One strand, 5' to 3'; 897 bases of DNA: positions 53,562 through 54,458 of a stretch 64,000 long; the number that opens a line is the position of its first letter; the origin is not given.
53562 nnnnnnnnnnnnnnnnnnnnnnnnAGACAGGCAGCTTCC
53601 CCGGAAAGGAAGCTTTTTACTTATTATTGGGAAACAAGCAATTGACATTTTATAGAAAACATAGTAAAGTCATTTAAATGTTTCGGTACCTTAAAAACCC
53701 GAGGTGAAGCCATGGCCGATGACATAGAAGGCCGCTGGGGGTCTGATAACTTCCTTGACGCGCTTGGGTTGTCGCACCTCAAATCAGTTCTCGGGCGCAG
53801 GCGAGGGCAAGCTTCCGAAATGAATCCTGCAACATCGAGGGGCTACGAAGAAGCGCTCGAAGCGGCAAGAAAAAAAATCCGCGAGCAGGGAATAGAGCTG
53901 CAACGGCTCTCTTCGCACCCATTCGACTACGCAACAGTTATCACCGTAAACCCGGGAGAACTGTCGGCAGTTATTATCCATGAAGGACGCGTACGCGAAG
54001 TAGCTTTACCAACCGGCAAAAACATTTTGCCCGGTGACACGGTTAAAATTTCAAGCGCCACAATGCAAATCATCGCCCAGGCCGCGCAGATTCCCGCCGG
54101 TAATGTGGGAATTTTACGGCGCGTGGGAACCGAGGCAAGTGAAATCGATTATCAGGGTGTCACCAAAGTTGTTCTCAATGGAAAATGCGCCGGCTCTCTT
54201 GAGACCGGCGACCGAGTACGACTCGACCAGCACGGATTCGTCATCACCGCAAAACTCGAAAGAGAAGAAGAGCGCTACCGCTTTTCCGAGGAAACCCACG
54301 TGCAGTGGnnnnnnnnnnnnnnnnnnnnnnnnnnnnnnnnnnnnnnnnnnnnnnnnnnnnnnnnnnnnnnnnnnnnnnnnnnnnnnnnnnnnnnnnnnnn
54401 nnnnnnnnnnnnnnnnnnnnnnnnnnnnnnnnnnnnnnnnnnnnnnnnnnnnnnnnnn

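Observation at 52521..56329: Orphan ARC/Mpa-like AAA+ ATPase flanked by a radical-SAM-like enzyme and a 2OG-Fe dioxygenase-like protein, with no proteasome or Pup genes in view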

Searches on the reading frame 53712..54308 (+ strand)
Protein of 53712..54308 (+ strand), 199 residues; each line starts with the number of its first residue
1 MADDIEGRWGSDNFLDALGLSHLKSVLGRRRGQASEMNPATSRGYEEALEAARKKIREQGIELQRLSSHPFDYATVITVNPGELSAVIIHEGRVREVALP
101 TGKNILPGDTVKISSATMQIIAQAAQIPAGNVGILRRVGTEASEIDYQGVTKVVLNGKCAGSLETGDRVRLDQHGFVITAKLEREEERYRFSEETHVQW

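Call 100: search_protein_representatives(protein=window:53712-54308:+)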
Query: 199 residues. Proteins with E-value up to 0.001 (for the whole library): 164; up to 1e-10: 47; up to 1e-30: 1. The best 150 are listed.
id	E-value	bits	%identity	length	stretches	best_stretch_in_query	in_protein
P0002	1.2e-77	276.4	68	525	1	8-199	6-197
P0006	1.1e-29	119.9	45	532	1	12-199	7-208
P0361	2.7e-28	115.4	42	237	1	10-199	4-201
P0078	7.2e-28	114.0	41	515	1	17-199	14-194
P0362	2.6e-26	108.9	38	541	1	4-199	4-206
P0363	6.7e-25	104.3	50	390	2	85-199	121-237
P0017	4.5e-24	101.6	49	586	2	85-199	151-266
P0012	7.5e-24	100.9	41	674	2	85-199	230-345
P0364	1.5e-20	90.1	41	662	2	85-199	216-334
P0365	1.6e-20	90.1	40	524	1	57-199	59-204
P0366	3.4e-20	89.0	39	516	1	39-199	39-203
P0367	4.6e-20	88.6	38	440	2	71-199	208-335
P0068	5.1e-20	88.4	47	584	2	86-199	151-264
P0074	4.1e-19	85.5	37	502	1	34-199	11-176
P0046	1.1e-18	84.1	38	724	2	85-199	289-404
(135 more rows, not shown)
